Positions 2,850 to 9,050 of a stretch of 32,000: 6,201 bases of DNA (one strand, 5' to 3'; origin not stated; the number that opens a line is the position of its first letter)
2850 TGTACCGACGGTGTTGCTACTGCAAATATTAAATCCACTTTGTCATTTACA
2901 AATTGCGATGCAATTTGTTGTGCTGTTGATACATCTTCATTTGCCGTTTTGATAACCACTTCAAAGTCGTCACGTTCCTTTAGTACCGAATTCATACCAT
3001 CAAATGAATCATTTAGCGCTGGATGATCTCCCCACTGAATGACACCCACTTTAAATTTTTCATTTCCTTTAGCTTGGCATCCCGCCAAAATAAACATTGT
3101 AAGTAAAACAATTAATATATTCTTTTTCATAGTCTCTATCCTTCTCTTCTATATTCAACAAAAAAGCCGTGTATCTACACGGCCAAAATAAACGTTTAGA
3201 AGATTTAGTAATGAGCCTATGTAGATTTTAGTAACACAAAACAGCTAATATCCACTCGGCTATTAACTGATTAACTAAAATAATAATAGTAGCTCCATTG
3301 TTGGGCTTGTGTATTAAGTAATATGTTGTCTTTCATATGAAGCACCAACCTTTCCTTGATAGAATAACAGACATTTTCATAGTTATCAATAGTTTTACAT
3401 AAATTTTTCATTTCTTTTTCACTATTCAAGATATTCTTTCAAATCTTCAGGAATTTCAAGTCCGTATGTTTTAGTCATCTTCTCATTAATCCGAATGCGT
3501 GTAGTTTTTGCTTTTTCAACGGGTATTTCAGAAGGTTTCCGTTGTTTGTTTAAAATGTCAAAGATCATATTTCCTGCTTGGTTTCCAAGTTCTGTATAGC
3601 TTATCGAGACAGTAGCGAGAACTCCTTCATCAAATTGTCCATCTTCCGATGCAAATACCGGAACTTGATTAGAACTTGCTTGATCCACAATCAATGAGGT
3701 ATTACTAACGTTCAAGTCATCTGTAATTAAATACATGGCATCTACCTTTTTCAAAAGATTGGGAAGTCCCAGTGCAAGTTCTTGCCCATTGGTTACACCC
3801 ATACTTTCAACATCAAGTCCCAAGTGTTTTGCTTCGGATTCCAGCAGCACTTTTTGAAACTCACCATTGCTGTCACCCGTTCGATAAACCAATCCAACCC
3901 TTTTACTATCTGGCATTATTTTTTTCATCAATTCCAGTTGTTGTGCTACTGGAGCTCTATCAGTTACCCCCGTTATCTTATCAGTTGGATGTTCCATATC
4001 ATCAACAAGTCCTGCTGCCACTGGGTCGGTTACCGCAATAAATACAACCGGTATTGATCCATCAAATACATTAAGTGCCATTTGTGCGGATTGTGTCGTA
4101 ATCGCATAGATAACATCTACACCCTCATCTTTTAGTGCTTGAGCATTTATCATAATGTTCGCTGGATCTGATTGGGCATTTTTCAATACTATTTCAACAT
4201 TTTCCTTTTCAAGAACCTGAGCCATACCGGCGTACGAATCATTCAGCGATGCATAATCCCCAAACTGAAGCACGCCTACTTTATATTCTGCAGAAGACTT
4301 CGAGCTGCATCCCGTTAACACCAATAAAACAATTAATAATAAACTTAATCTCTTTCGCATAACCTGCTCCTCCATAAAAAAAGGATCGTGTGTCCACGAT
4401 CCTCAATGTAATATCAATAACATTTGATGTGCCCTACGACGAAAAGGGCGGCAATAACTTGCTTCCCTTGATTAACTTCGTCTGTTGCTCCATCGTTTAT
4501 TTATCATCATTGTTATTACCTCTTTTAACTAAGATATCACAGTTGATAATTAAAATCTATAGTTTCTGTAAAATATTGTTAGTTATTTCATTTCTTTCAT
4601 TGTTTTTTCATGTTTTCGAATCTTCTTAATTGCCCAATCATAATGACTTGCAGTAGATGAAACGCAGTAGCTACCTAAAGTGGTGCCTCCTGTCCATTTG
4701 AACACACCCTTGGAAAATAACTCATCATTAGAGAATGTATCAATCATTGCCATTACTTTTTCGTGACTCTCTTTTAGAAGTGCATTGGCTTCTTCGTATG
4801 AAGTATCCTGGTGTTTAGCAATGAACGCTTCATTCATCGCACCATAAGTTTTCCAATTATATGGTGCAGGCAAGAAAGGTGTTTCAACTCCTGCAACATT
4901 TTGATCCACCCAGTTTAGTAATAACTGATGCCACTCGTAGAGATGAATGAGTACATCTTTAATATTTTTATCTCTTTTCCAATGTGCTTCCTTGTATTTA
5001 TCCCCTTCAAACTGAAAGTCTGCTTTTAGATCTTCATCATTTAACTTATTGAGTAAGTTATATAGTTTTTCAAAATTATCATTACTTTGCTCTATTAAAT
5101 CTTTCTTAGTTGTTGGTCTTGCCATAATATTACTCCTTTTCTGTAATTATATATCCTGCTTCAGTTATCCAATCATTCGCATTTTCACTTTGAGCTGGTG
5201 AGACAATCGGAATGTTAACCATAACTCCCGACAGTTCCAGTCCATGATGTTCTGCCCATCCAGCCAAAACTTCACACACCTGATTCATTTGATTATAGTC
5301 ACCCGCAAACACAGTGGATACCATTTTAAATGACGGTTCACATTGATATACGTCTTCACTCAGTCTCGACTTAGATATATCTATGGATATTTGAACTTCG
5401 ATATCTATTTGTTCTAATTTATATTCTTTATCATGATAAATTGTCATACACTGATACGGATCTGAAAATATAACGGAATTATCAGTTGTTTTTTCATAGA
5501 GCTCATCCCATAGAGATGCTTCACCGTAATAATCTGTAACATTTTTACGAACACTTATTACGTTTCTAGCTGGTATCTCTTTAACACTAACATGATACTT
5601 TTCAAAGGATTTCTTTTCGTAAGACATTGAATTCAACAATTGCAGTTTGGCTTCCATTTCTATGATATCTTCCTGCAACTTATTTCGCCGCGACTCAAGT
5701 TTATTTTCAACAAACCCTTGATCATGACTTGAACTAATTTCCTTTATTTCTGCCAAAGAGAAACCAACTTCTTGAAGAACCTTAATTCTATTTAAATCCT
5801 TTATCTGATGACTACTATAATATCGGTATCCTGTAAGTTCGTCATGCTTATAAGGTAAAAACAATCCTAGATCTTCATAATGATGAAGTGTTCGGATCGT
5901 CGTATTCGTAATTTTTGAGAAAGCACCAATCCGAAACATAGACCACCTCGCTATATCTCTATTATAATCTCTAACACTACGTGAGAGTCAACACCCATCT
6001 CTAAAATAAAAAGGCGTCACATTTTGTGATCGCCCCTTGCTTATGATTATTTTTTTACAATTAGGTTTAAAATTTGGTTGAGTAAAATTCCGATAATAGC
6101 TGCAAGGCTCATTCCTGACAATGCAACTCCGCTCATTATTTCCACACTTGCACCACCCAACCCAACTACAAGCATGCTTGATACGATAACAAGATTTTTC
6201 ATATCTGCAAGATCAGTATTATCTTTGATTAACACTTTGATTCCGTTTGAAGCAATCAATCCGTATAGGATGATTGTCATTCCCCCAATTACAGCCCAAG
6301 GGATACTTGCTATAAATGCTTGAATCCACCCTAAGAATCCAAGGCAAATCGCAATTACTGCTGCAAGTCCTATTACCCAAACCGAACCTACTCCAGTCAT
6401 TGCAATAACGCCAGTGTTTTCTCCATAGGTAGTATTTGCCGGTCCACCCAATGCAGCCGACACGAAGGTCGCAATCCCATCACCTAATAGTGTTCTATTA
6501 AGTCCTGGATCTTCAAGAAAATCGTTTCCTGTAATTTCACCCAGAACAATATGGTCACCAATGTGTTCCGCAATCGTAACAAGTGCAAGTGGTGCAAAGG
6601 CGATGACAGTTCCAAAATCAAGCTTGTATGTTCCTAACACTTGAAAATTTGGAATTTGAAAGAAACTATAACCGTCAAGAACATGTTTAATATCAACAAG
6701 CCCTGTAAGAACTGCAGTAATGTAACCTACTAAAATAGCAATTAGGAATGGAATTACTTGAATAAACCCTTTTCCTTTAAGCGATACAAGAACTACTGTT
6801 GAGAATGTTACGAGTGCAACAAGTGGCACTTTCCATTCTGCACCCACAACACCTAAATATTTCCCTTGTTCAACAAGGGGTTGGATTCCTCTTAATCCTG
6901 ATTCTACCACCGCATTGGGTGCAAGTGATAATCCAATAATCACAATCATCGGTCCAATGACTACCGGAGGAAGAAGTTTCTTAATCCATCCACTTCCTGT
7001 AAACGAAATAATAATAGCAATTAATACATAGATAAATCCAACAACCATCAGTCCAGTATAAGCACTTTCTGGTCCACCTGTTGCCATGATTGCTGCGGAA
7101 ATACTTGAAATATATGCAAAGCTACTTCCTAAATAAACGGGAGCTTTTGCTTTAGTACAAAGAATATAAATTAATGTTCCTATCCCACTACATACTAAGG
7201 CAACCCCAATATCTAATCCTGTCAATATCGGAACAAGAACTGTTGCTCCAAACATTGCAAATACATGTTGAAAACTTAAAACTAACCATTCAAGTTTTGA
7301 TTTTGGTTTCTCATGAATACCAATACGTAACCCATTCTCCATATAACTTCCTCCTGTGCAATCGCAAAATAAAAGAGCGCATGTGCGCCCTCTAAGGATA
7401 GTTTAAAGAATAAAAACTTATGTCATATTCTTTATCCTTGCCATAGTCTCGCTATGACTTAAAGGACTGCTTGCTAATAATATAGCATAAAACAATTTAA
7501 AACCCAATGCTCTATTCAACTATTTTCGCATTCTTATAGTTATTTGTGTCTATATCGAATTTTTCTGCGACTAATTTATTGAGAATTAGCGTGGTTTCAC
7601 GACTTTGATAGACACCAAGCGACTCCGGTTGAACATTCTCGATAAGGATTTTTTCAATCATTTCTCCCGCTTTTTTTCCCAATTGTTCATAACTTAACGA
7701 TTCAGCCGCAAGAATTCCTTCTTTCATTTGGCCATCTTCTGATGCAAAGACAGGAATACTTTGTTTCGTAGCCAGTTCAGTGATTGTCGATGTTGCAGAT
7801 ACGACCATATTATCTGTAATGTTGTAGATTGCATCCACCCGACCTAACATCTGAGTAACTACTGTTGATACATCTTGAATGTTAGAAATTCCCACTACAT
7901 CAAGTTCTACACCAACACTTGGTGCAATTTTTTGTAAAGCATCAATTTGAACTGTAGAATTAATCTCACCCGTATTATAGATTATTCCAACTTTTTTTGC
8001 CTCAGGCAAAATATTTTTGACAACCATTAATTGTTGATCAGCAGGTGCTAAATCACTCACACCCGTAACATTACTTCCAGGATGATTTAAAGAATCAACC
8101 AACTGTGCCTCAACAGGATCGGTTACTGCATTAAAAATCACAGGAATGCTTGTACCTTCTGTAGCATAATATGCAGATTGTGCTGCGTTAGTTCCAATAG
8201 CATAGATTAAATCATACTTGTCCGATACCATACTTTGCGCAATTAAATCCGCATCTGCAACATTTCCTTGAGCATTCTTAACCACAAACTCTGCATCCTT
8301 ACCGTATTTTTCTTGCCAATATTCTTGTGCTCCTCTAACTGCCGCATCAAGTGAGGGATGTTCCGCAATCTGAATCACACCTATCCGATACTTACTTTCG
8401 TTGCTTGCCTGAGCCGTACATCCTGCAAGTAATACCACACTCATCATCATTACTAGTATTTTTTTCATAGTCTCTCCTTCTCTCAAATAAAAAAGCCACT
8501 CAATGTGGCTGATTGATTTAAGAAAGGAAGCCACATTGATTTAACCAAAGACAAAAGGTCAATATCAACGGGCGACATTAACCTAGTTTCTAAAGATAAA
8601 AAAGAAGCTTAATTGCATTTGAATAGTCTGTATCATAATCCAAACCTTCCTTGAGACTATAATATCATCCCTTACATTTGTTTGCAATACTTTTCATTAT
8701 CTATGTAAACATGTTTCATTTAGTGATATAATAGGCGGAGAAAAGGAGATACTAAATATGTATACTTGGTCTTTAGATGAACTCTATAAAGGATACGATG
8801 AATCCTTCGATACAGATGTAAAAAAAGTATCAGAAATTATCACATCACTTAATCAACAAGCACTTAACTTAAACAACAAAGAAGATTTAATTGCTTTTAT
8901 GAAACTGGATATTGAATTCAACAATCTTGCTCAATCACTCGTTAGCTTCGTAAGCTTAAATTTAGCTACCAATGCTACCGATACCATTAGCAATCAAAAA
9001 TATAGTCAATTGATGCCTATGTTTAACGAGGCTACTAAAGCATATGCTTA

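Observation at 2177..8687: One ABC importer with three binding-protein paralogs, each behind its own leader-peptide attenuator carrying a different amino-acid codon run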

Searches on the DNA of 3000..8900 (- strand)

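Call 6: search_rna_families(source=window, start=3000, end=8900, threshold=evalue, max_evalue=10, show_alignments=3)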
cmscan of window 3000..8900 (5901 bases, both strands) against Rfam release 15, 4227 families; matches with E-value up to 10: 7.
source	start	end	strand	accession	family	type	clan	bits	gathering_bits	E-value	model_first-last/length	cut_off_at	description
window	3155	3258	-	RF04312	trpB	Cis-reg;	-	24.8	59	3.7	1-107/107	no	trpB ncRNA motif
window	8548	8610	+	RF02677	NsiR4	Gene; sRNA;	-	20.2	40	0.47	1-65/65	no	Nitrogen stress-induced RNA 4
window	4086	4106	+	RF01114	TMV_UPD-PK1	Cis-reg;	-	18.2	33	7.4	1-22/22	no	Pseudoknot of upstream pseudoknot domain (UPD) of the 3'UTR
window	6068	6141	+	RF02338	GlsR16_miR3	Gene; snRNA; snoRNA; CD-box;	-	17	100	6.1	1-77/77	no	Giardia snoRNA GlsR16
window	6954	7066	-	RF00742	MIR162_1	Gene; miRNA;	CL00150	16.5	75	9.1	1-112/112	no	MIR162_1 microRNA precursor family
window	4809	4950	-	RF01449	S_pombe_snR100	Gene; snRNA; snoRNA; HACA-box;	-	14.5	80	5.4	1-187/187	no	small nucleolar RNA snR100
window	8846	8883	+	RF01933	bxd_5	Gene; lncRNA;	-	14.1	50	8.4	1-57/57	no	Bithoraxoid conserved region 5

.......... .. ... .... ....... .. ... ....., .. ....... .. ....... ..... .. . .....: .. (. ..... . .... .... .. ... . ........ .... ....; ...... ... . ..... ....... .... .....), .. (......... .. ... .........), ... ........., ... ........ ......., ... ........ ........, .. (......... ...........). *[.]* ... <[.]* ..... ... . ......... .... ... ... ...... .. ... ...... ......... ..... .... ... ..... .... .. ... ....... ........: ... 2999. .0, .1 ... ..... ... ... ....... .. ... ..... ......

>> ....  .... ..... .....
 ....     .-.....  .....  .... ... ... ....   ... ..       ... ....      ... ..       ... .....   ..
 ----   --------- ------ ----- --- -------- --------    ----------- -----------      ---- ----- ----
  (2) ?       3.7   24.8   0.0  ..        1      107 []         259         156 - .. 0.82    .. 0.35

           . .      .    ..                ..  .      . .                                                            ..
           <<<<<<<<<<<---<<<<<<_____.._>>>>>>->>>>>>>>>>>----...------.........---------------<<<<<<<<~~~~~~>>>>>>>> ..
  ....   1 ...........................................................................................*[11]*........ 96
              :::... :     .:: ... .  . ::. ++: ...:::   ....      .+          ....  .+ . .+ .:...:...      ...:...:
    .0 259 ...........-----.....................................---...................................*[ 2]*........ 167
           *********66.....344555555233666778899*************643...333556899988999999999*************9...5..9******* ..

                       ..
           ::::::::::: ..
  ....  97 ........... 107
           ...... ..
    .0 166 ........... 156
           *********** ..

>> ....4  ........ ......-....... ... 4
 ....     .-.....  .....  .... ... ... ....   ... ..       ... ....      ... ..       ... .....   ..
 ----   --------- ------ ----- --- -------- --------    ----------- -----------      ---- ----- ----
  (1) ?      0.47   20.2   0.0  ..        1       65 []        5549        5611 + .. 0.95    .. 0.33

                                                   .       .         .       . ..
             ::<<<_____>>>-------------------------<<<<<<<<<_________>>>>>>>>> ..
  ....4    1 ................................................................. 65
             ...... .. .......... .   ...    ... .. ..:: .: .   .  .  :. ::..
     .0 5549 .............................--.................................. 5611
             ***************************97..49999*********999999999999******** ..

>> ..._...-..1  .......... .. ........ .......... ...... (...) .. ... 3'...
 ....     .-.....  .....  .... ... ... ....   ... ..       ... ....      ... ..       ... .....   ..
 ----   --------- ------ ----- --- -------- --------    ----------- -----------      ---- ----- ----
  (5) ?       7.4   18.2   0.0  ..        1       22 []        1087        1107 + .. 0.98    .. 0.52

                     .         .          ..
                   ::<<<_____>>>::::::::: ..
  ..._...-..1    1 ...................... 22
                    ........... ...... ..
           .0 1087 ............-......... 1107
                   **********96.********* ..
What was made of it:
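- On trpB motif (RF04312): L1 scores 24.8 bits, E = 3.7 (call 6).
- L1 gives a weak, sub-threshold match to the orphan riboswitch candidate trpB motif (RF04312): 24.8 bits against a gathering score of 59, E = 3.7 (call 6).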

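Call 55: search_rna_families(sources=[L024, L025, L026, L027], threshold=gathering, show_alignments=3)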
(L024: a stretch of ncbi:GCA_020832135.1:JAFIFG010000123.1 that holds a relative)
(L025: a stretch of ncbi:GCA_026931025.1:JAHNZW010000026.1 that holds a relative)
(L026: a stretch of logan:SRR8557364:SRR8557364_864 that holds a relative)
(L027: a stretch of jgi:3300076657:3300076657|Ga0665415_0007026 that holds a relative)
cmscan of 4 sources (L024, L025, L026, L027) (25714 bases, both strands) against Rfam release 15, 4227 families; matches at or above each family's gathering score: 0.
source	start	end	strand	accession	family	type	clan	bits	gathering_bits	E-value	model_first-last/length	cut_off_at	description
